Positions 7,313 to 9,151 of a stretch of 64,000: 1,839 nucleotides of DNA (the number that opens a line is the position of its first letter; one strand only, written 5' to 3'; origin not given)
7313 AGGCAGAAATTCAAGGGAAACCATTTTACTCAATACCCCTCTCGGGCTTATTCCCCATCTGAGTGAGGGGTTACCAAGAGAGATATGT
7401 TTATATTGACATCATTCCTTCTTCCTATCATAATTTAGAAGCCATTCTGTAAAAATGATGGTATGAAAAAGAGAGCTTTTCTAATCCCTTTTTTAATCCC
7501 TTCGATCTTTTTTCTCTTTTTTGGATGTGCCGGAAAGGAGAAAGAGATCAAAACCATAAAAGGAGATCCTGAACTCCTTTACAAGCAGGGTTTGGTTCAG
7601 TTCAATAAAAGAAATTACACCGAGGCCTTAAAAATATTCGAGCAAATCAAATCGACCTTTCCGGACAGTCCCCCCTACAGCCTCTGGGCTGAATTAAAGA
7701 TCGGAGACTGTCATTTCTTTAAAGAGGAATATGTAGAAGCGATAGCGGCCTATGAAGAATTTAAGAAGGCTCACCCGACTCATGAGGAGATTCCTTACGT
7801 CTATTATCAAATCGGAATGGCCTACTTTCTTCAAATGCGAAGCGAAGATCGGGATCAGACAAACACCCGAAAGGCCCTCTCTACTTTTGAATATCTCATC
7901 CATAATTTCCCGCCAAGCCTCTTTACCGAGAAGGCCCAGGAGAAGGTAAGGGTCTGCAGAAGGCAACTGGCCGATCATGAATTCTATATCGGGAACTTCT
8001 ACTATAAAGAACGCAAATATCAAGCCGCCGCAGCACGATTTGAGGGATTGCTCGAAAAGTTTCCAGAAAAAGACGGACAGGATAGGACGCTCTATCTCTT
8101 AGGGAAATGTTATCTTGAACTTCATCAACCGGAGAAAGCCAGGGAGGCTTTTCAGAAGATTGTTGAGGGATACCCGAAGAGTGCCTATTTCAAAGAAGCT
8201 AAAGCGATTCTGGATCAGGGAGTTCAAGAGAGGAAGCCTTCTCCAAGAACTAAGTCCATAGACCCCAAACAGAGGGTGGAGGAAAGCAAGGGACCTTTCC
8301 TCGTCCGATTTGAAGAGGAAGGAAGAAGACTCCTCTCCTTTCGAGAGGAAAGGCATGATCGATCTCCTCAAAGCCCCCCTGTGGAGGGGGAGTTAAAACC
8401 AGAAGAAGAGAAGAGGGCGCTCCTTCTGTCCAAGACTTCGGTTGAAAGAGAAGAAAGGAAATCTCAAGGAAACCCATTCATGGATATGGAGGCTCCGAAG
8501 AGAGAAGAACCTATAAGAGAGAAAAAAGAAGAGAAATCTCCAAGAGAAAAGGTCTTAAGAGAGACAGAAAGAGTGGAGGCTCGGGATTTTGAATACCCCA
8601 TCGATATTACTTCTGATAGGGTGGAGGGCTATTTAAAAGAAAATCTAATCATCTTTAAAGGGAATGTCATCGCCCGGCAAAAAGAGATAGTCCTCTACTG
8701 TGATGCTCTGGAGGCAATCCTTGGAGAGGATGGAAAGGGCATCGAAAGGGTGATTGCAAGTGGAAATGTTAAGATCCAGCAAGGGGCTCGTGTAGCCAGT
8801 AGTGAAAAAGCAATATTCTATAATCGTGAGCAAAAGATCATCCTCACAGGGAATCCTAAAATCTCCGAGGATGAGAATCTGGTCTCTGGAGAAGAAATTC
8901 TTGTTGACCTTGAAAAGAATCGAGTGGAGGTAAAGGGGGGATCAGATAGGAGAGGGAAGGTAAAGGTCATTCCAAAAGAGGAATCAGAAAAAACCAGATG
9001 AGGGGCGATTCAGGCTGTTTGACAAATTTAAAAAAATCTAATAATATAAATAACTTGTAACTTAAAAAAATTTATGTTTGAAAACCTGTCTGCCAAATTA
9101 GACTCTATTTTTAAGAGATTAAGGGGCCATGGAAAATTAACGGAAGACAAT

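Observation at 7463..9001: BamD-like outer-membrane lipoprotein fused to an LptA/OstA-like domain through a long E/K/R-rich linker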

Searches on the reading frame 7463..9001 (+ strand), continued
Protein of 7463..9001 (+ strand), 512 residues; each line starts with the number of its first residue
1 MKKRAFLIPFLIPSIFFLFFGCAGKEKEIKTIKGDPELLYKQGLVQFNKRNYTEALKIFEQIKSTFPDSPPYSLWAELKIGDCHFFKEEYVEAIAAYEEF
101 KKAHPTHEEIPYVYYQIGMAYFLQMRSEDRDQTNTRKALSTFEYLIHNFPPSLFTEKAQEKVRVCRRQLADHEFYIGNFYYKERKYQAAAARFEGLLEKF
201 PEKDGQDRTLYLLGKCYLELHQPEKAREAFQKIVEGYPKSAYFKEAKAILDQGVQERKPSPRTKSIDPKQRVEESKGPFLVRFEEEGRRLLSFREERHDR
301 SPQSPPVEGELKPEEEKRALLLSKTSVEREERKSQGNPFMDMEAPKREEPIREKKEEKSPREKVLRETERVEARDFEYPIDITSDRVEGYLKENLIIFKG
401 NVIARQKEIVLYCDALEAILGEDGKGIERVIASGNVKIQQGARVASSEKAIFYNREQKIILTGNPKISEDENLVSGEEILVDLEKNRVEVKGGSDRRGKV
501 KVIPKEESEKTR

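Call 60: find_homologous_proteins(query=L046:9839-10402:+, max_evalue=1e-8)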
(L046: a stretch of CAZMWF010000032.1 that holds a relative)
Query L046:9839-10402:+ (188 aa): 602 proteins with E <= 1e-8 among 750 candidates; the best 120 are listed.
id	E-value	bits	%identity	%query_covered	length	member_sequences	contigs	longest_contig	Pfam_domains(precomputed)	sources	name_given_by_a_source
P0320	5.8e-114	396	99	100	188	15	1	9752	PF03968.20,PF13100.12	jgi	-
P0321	2.2e-89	316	79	97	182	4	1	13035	PF03968.20,PF06835.19,PF13100.12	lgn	-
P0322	4.0e-88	312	79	97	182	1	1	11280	PF03968.20,PF06835.19,PF13100.12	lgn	-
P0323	2.4e-82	293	74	97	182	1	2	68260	PF03968.20,PF13100.12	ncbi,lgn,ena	-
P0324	4.6e-77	276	58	87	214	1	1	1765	PF03968.20,PF13100.12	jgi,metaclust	metaclust:\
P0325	7.7e-75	268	71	87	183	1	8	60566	PF03968.20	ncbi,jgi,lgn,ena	-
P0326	1.1e-74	268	69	97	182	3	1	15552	PF03968.20,PF13100.12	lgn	-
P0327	6.0e-70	252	75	77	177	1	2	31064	PF03968.20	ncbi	-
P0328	1.7e-69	251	67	100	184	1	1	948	PF03968.20,PF13100.12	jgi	jgi:lipopolysaccharide export system protein LptA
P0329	1.3e-68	248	74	79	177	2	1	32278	PF03968.20,PF13100.12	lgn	-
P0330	1.9e-68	247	66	100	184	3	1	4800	PF03968.20,PF13100.12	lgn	-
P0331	2.0e-68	247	75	77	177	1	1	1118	PF03968.20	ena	-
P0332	4.1e-68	246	71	88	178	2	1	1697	PF03968.20,PF13100.12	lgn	-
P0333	6.6e-68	246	70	86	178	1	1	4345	PF03968.20,PF13100.12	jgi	jgi:lipopolysaccharide export system protein LptA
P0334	7.5e-68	246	65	100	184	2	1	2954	PF03968.20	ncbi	-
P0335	1.5e-67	245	69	93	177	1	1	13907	PF03968.20,PF06835.19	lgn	-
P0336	2.1e-67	244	68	88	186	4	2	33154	PF03968.20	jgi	jgi:lipopolysaccharide export system protein LptA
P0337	2.4e-67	244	62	100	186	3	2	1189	PF03968.20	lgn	-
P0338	2.5e-67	244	74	77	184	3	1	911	PF03968.20,PF06835.19,PF13100.12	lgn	-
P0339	5.9e-67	243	65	100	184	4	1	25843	PF03968.20,PF13100.12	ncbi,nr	ncbi:MAG: lipopolysaccharide transport periplasmic protein LptA [Deltaproteobacteria bacterium]|nr:l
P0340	6.3e-67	243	68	93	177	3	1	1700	PF03968.20,PF13100.12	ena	-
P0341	8.4e-67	242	69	87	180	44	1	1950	PF03968.20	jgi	jgi:lipopolysaccharide export system protein LptA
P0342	1.5e-66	241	68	97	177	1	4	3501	PF03968.20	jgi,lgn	-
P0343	1.5e-66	241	64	99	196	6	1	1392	PF03968.20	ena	-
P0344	2.5e-66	241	66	94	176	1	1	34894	PF03968.20,PF06835.19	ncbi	-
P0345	2.7e-66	240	66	93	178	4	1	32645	PF03968.20,PF13100.12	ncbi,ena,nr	ncbi:MAG: lipopolysaccharide transport periplasmic protein LptA [Deltaproteobacteria bacterium RBG_1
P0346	2.7e-66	240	69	88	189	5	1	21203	PF03968.20,PF13100.12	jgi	-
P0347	2.8e-66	240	63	97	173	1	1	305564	PF03968.20,PF06835.19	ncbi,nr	ncbi:MAG: lipopolysaccharide transport periplasmic protein LptA [Desulfobacterota bacterium]|nr:lipo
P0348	4.0e-66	240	69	87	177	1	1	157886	PF03968.20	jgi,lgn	jgi:lipopolysaccharide export system protein LptA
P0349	5.0e-66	240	75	77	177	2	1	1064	PF03968.20,PF13100.12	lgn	-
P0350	5.2e-66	240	67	85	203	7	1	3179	PF03968.20,PF06835.19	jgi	jgi:lipopolysaccharide export system protein LptA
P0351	6.4e-66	239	60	100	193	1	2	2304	PF03968.20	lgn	-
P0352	7.8e-66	239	66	91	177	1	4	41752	PF03968.20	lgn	-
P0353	8.1e-66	239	67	93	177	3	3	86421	PF03968.20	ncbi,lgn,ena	-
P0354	1.9e-65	238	72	77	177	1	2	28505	PF03968.20,PF13100.12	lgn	-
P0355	2.3e-65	237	67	88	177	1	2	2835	PF03968.20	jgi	-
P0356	2.7e-65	237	69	93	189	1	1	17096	PF03968.20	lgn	-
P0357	3.8e-65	237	62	87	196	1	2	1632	PF03968.20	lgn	-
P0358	5.2e-65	236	67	87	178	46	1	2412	PF03968.20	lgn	-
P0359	1.0e-64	235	67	88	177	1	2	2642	PF03968.20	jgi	-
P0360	1.2e-64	235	64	97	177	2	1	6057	PF03968.20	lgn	-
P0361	1.3e-64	235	71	77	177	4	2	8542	PF03968.20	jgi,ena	-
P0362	1.6e-64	235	64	97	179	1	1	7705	PF03968.20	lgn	-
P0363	2.4e-64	234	74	76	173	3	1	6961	PF03968.20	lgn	-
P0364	2.6e-64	234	69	82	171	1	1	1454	PF03968.20,PF13100.12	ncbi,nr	ncbi:MAG: lipopolysaccharide transport periplasmic protein LptA, partial [Deltaproteobacteria bacter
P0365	3.0e-64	234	66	86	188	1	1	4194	PF03968.20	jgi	jgi:lipopolysaccharide export system protein LptA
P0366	3.1e-64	234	64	93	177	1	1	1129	PF03968.20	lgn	-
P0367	3.8e-64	233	66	87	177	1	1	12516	PF03968.20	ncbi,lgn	-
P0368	4.5e-64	233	64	97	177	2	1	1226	PF03968.20,PF13100.12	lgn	-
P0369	6.7e-64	233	61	98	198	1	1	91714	PF03968.20,PF06835.19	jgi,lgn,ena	-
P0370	1.0e-63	232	63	86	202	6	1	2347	PF03968.20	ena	-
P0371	1.0e-63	232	65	81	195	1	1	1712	PF03968.20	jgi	jgi:lipopolysaccharide export system protein LptA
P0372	1.4e-63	232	63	97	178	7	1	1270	PF03968.20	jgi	-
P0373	1.5e-63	232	61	100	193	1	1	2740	PF03968.20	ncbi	-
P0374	1.8e-63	231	61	98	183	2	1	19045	PF03968.20,PF06835.19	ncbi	ncbi:MAG: lipopolysaccharide transport periplasmic protein LptA [Thermodesulfobacteriota bacterium]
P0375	1.9e-63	231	74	76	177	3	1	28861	PF03968.20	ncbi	-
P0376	2.6e-63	231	62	91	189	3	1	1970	PF03968.20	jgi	jgi:lipopolysaccharide export system protein LptA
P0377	2.7e-63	231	67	73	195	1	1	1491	PF03968.20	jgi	-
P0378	2.9e-63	231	71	71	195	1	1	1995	PF03968.20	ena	-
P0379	3.2e-63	230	61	90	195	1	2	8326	PF03968.20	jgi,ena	-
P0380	3.3e-63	230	63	97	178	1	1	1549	PF03968.20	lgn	-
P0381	3.8e-63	230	60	99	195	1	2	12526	PF03968.20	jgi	-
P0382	3.9e-63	230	61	90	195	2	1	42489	PF03968.20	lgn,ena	-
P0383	4.2e-63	230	70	71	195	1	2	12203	PF03968.20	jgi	-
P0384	4.5e-63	230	60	94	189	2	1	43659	PF03968.20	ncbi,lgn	-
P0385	4.7e-63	230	62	97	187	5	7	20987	PF03968.20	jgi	jgi:lipopolysaccharide export system protein LptA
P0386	7.3e-63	229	61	93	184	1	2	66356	PF03968.20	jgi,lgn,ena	-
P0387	7.6e-63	229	61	95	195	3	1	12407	PF03968.20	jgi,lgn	-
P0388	8.1e-63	229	69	71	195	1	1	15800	PF03968.20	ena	-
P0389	8.1e-63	229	69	71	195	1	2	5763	PF03968.20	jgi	-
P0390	8.2e-63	229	69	77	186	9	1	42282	PF03968.20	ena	-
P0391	8.4e-63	229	70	71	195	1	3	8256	PF03968.20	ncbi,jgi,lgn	jgi:lipopolysaccharide export system protein LptA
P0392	8.7e-63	229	63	88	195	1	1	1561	PF03968.20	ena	-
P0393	8.9e-63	229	57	92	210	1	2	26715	PF03968.20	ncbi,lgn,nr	ncbi:MAG: lipopolysaccharide transport periplasmic protein LptA [Syntrophaceae bacterium]|nr:lipopol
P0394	8.9e-63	229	63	91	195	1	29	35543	PF03968.20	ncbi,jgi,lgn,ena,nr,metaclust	ncbi:MAG: lipopolysaccharide transport periplasmic protein LptA [Deltaproteobacteria bacterium CG_4_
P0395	1.0e-62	229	69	71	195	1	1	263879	PF03968.20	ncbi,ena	-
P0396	1.1e-62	229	61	97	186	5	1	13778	PF03968.20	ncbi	-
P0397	1.2e-62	229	69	71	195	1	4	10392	PF03968.20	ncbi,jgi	jgi:lipopolysaccharide export system protein LptA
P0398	1.4e-62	228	60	98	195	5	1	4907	PF03968.20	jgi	jgi:lipopolysaccharide export system protein LptA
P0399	1.5e-62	228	63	88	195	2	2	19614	PF03968.20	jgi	jgi:lipopolysaccharide export system protein LptA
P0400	1.5e-62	228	61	96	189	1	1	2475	PF03968.20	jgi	-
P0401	1.5e-62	228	59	98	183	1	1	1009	PF03968.20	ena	-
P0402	1.7e-62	228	60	98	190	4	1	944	PF03968.20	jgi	jgi:lipopolysaccharide export system protein LptA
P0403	1.8e-62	228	60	94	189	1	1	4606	PF03968.20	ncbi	-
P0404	2.2e-62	228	64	81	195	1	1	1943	PF03968.20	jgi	-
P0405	2.4e-62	228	62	96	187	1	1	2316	PF03968.20,PF06835.19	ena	-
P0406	2.5e-62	228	69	71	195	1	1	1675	PF03968.20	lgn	-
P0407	2.5e-62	228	69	73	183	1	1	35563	PF03968.20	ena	-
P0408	2.5e-62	228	59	100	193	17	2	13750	PF03968.20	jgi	jgi:lipopolysaccharide export system protein LptA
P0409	2.5e-62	228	61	91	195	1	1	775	PF03968.20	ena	-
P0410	2.9e-62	227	61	98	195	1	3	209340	PF03968.20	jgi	jgi:lipopolysaccharide export system protein LptA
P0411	3.0e-62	227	63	91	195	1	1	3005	PF03968.20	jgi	-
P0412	3.0e-62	227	68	74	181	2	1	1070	PF03968.20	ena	-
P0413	3.0e-62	227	60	87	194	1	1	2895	PF03968.20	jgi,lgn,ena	jgi:lipopolysaccharide export system protein LptA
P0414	3.1e-62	227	58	100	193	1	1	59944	PF03968.20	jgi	jgi:lipopolysaccharide export system protein LptA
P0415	3.3e-62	227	61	90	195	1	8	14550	PF03968.20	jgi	jgi:lipopolysaccharide export system protein LptA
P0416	3.5e-62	227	60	96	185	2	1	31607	PF03968.20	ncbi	-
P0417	3.5e-62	227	58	100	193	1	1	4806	PF03968.20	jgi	jgi:lipopolysaccharide export system protein LptA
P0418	3.6e-62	227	63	93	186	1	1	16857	PF03968.20,PF06835.19,PF13100.12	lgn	-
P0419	3.7e-62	227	62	92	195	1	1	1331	PF03968.20,PF06835.19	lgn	-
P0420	3.7e-62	227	70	71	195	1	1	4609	PF03968.20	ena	-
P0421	4.1e-62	227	68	76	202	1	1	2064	PF03968.20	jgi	jgi:lipopolysaccharide export system protein LptA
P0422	4.2e-62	227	60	91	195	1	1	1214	PF03968.20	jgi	jgi:lipopolysaccharide export system protein LptA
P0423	4.3e-62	227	63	91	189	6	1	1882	PF03968.20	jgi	jgi:lipopolysaccharide export system protein LptA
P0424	4.5e-62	227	68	76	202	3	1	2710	PF03968.20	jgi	jgi:lipopolysaccharide export system protein LptA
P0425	4.6e-62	227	61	91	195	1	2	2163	PF03968.20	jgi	jgi:lipopolysaccharide export system protein LptA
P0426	4.7e-62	227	66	87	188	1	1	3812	PF03968.20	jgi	jgi:lipopolysaccharide export system protein LptA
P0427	4.8e-62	227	58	97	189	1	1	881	PF03968.20,PF06835.19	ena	-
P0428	4.9e-62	227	61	94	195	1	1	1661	PF03968.20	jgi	jgi:lipopolysaccharide export system protein LptA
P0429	5.1e-62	227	62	88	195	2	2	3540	PF03968.20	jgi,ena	-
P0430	5.1e-62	227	70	75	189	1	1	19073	PF03968.20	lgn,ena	-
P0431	5.3e-62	226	61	95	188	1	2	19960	PF03968.20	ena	-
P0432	5.3e-62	226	64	80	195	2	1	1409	PF03968.20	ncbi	-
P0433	5.5e-62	226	66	71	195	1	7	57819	PF03968.20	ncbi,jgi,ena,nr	ncbi:MAG TPA: lipopolysaccharide transport periplasmic protein LptA [Thermodesulfobacteriota bacteri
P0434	5.5e-62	226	59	98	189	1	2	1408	PF03968.20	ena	-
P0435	5.9e-62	226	63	87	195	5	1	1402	PF03968.20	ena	-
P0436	6.0e-62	226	61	94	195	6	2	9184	PF03968.20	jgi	jgi:lipopolysaccharide export system protein LptA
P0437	6.2e-62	226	69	71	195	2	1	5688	PF03968.20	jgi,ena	-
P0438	6.6e-62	226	61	87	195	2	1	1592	PF03968.20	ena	-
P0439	7.0e-62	226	68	75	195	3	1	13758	PF03968.20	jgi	jgi:lipopolysaccharide export system protein LptA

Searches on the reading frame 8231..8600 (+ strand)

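Call 3: search_protein_families(library=pfam, proteins=[window:8231-8600:+], max_evalue=1)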
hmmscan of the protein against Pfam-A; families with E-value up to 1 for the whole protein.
window:8231-8600:+ (123 aa): 0 families
